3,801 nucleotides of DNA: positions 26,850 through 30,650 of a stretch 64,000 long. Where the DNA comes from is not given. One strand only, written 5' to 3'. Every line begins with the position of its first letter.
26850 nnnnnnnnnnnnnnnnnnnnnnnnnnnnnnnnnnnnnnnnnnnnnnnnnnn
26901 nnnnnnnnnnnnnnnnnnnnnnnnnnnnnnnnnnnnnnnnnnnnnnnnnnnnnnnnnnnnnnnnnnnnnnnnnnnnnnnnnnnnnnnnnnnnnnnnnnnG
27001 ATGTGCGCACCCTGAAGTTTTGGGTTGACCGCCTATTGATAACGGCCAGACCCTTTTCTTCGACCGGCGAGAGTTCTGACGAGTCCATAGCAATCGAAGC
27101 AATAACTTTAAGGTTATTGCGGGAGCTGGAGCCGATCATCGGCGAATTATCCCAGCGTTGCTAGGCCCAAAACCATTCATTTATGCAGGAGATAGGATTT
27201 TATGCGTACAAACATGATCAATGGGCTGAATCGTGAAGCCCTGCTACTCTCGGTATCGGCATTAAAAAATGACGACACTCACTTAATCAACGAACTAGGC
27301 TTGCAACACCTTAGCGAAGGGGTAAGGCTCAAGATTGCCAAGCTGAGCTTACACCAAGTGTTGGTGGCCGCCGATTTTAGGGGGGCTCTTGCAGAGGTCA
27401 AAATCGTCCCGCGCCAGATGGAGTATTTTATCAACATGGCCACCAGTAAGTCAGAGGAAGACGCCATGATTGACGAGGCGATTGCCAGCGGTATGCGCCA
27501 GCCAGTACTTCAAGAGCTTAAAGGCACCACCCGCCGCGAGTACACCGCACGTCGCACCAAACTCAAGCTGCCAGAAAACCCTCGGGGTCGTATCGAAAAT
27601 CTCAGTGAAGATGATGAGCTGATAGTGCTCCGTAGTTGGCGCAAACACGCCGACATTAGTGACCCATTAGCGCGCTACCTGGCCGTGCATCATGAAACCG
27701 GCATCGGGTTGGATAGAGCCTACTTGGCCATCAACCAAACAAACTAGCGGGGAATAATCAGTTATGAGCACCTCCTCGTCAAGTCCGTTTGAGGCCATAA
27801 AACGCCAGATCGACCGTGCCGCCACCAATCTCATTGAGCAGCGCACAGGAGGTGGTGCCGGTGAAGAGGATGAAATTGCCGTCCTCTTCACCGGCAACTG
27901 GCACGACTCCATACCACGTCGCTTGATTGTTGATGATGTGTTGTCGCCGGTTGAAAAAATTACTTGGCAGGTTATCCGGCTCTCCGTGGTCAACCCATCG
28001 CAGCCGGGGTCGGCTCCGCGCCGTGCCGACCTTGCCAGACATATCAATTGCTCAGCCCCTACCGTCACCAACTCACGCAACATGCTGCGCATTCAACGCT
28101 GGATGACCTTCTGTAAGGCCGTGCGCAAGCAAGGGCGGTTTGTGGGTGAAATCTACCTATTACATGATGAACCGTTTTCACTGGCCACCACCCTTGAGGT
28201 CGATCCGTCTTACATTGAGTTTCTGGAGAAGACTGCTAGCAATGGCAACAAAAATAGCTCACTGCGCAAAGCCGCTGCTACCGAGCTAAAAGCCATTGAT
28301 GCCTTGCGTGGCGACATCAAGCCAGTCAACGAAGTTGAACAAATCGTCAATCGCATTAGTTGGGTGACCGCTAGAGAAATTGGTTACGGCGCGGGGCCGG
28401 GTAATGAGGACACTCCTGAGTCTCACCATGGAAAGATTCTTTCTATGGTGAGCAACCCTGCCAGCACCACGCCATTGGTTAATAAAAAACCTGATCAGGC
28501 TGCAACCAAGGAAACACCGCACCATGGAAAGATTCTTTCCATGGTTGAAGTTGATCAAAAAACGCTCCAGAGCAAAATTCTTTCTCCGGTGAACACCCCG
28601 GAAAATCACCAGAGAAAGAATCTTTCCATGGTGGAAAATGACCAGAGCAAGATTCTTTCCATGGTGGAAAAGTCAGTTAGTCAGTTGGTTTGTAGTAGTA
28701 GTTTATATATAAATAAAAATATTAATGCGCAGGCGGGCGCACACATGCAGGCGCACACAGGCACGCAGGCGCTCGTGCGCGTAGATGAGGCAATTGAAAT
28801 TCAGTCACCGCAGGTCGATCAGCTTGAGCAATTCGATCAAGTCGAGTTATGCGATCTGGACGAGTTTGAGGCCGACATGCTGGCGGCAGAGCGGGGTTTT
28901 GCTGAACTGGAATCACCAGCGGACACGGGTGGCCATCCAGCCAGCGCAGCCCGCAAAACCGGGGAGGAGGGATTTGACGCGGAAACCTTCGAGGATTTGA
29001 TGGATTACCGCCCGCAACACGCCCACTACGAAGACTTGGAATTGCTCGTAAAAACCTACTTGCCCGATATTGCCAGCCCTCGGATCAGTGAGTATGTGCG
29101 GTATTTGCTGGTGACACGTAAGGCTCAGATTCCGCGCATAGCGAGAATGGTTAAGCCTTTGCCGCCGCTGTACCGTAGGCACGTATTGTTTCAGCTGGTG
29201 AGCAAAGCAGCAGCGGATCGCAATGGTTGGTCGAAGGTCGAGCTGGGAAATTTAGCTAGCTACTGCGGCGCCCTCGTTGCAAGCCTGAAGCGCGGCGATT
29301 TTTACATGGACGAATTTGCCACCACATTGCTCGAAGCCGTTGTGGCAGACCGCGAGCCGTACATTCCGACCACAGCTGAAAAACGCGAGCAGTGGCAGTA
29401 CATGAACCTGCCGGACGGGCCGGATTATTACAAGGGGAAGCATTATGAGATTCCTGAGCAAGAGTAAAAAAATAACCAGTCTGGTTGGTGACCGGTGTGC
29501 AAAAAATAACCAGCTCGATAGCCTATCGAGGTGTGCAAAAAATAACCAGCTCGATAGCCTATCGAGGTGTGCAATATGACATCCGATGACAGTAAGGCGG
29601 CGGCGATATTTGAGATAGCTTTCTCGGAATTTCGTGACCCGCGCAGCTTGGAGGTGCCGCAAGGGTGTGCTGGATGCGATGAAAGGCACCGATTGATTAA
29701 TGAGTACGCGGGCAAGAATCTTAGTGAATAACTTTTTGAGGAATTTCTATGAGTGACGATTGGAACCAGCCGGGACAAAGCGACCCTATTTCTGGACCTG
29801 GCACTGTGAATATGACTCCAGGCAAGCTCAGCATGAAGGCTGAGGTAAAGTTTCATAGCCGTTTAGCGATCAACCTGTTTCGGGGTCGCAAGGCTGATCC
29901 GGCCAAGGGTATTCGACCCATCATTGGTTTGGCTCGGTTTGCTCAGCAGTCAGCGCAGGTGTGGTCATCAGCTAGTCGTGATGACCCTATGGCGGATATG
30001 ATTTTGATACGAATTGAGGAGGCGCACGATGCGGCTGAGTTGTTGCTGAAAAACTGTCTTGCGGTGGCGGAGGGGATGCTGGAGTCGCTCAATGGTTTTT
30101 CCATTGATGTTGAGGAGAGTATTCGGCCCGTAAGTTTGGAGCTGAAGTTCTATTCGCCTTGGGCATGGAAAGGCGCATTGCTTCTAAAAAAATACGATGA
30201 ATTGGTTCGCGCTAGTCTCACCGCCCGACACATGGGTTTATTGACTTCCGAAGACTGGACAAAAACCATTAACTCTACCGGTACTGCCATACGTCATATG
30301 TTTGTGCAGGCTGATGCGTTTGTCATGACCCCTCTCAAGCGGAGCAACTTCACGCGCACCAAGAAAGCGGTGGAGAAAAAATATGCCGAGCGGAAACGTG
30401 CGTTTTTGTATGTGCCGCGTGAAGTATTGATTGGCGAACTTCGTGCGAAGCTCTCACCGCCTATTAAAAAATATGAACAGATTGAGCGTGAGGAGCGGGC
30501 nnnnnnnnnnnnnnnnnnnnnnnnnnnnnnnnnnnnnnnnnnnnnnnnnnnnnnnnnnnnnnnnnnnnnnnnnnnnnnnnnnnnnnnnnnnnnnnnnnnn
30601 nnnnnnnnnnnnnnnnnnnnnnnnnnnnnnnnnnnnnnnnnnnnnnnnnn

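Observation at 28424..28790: Lambda-ori-like module (dyad iterons, pure A/T tract, GC-rich repeats) embedded in the putative replication-protein gene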

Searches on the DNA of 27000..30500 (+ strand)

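Call 106: search_rna_families(source=window, start=27000, end=30500, threshold=evalue, max_evalue=1)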
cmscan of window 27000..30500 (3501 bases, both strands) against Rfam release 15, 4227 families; matches with E-value up to 1: 2.
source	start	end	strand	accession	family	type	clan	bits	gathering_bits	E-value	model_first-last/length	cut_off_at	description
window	28575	28623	-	RF04239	mir-4679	Gene; miRNA;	-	22.8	88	0.48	1-75/75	no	mir-4679 microRNA precursor family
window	27851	27898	-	RF01059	mir-598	Gene; miRNA;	-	22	69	0.3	1-80/80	no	mir-598 microRNA precursor family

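Call 107: search_dna_similar(query=window:28400-29600:+, collection=plasmids, mode=distant, max_rows=10)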
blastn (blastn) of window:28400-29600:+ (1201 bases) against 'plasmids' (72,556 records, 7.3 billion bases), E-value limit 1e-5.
No match.

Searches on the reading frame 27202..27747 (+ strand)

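Call 5: search_protein_families(library=ncbifam, proteins=[window:27202-27747:+], max_evalue=0.01)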
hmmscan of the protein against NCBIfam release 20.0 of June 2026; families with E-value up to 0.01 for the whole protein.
window:27202-27747:+ (181 aa): 0 families

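Call 6: search_protein_families(library=pfam, proteins=[window:27202-27747:+], max_evalue=0.01)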
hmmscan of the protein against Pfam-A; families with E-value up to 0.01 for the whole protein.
window:27202-27747:+ (181 aa): 1 family
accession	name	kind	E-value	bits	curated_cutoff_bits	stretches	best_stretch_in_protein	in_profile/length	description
PF11198.13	DUF2857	-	2.5e-18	66.8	36.8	1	13-179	4-170/174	Protein of unknown function (DUF2857)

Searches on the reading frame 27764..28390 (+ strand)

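Call 72: search_protein_families(library=pfam, proteins=[window:27764-28390:+], max_evalue=10)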
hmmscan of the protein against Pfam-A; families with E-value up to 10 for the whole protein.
window:27764-28390:+ (209 aa): 2 families
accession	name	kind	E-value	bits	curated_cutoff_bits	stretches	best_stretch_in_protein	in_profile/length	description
PF18870.6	HEPN_RES_NTD1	-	0.083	13.7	27.4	1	97-127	94-124/131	HEPN/RES N-terminal domain 1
PF03467.21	Smg4_UPF3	-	0.11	13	24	1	139-175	108-144/172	Smg-4/UPF3 family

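Call 73: search_protein_families(library=phrogs, proteins=[window:27764-28390:+], max_evalue=1)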
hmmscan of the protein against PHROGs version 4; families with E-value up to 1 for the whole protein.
window:27764-28390:+ (209 aa): 0 families
